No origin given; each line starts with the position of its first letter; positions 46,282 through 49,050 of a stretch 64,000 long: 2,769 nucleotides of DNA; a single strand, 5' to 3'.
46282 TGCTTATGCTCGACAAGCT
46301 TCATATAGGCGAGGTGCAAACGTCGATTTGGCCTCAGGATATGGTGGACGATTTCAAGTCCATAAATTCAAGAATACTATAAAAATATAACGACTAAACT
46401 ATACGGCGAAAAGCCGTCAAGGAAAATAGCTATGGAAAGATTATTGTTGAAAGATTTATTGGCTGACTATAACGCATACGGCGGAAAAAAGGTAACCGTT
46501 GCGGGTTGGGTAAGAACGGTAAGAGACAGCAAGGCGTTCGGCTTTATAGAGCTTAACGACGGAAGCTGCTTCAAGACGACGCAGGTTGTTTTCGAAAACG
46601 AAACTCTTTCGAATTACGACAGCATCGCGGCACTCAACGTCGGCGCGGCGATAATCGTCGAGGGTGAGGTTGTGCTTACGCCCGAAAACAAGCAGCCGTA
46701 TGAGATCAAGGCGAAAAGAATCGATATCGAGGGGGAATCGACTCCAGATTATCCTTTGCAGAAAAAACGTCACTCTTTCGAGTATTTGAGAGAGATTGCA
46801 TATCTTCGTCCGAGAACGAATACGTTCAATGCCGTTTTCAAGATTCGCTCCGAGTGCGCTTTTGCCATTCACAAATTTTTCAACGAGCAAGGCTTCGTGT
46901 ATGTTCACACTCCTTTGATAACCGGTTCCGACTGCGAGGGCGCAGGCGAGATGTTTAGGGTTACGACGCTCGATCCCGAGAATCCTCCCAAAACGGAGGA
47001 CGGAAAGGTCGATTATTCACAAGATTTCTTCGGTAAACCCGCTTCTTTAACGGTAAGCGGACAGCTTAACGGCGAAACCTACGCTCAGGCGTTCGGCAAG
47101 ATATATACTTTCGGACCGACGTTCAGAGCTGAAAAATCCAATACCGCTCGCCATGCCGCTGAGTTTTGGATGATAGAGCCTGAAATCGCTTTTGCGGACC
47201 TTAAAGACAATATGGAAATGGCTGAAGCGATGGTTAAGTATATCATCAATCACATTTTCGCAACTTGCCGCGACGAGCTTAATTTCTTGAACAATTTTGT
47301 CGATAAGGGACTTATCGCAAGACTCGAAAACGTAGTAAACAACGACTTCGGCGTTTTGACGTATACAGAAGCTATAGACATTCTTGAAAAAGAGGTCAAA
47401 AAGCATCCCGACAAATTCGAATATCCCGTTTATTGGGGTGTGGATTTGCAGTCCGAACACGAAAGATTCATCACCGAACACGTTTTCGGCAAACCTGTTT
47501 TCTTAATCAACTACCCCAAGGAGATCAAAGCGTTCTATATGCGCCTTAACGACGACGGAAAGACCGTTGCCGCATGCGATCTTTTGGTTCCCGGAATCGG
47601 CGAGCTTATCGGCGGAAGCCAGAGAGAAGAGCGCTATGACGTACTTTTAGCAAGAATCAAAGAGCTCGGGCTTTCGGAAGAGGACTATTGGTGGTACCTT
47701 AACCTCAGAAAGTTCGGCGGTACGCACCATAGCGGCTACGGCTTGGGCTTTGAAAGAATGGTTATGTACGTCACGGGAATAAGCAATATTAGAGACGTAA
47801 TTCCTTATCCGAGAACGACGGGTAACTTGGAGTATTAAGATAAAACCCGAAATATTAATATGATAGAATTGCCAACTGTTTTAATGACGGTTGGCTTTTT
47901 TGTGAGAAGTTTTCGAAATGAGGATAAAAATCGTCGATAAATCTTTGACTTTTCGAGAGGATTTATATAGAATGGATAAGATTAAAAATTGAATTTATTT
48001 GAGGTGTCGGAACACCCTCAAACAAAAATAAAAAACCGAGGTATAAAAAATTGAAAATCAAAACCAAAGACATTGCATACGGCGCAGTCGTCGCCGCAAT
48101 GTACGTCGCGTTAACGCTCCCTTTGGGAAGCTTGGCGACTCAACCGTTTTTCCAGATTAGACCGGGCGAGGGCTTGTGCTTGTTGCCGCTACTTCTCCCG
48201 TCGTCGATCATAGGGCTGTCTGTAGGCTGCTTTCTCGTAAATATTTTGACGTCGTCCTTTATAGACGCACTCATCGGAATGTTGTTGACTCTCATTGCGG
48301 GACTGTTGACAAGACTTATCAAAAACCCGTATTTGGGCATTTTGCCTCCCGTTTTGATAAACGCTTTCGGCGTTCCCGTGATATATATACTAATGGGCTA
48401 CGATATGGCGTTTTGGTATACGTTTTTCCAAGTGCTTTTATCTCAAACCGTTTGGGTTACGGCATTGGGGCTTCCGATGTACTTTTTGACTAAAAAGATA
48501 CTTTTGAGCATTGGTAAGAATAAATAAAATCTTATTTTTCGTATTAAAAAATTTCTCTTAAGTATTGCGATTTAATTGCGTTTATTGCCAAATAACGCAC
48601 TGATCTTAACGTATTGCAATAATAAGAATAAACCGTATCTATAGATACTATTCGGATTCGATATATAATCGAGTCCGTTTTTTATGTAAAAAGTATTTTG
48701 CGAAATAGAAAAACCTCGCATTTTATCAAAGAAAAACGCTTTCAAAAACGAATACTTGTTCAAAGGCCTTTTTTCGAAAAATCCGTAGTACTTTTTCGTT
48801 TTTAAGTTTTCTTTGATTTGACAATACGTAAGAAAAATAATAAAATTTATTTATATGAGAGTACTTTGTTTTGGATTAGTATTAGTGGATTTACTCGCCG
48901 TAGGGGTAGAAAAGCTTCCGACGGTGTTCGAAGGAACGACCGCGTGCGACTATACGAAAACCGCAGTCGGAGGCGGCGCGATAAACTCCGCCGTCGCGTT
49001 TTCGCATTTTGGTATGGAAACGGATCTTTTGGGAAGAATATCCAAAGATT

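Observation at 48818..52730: Four-gene operon (PfkB kinase, class II aldolase, beta-hydroxyacid dehydrogenase, zinc-ribbon acyltransferase) with a possibly leaderless first gene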

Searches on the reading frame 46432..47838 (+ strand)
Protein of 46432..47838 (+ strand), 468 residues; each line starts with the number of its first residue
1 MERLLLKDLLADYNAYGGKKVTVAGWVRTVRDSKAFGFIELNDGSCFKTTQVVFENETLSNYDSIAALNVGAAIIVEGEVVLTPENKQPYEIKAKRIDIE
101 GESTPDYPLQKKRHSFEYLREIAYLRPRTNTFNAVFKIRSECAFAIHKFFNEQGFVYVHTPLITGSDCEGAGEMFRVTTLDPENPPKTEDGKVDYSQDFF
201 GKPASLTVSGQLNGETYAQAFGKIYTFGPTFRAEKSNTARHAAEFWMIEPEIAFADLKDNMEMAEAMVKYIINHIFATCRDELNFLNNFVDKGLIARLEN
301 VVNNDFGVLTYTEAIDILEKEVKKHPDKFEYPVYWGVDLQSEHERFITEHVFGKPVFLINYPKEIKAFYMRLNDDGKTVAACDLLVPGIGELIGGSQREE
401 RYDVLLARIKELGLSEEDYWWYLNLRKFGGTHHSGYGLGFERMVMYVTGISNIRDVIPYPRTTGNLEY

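Call 66: find_homologous_proteins(query=window:46432-47838:+, max_evalue=1e-100)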
Query window:46432-47838:+ (468 aa): 8000 proteins with E <= 1e-100 among 8000 candidates; the best 120 are listed.
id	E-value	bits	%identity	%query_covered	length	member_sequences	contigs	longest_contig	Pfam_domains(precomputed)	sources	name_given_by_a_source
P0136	0.0e+0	1009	93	100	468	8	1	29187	PF01336.32,PF00152.26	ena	-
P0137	7.1e-281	950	87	100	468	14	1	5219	PF01336.32,PF00152.26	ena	-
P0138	5.8e-270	914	84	100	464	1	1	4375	PF01336.32,PF00152.26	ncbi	-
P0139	1.9e-268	909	72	93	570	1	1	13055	PF01336.32,PF00152.26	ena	-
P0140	8.5e-263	890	81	100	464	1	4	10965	PF01336.32,PF00152.26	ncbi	ncbi:MAG: asparagine--tRNA ligase [Clostridia bacterium]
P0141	4.7e-258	875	81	100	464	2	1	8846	PF01336.32,PF00152.26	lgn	-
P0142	6.2e-253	858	80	100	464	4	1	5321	PF01336.32,PF00152.26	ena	-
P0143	5.8e-247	838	76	100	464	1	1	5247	PF01336.32,PF00152.26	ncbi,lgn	-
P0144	3.2e-246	836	77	100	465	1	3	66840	PF01336.32,PF00152.26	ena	-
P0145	7.9e-246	834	77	100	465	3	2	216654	PF01336.32,PF00152.26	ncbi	-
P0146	1.4e-243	827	77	100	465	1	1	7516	PF01336.32,PF00152.26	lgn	-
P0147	2.6e-243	826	77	100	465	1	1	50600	PF01336.32,PF00152.26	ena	-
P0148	4.1e-242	822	77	100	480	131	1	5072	PF01336.32,PF00152.26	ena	-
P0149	7.7e-242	821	76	100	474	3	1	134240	PF01336.32,PF00152.26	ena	-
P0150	2.9e-241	819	75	100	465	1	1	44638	PF01336.32,PF00152.26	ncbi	-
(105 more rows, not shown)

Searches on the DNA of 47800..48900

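Call 90: search_rna_families(source=window, start=47800, end=48900, threshold=evalue, max_evalue=1)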
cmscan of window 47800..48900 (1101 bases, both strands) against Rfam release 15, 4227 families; matches with E-value up to 1: 3.
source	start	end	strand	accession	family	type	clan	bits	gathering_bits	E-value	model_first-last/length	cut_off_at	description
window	48648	48823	-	RF02901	AaHKsRNA41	Gene; sRNA;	-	21.9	97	0.015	1-187/187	no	Aggregatibacter sRNA 41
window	48772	48831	-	RF03168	c-di-GMP-I-UAU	Cis-reg; riboswitch;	CL00126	19.7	65.9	0.23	1-81/81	no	c-di-GMP-I-UAU riboswitch aptamer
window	48440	48474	+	RF01345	CRISPR-DR35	Gene; CRISPR;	-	19.7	35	0.67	1-36/36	no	CRISPR RNA direct repeat element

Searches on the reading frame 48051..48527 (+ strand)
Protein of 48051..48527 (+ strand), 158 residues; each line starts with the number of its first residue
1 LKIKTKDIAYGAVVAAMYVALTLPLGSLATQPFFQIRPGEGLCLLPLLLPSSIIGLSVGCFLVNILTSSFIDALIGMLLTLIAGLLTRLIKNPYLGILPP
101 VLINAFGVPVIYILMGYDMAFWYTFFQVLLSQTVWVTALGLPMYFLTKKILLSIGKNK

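Call 3: search_protein_families(library=pfam, proteins=[window:48051-48527:+])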
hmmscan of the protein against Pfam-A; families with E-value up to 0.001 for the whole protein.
window:48051-48527:+ (158 aa): 1 family
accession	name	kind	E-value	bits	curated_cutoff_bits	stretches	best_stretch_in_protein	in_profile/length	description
PF06177.16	QueT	-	5.3e-30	105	33.7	1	9-148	2-140/141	QueT transporter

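Call 4: search_protein_families(library=ncbifam, proteins=[window:48051-48527:+])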
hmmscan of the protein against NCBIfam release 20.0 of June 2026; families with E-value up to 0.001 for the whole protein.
window:48051-48527:+ (158 aa): 0 families
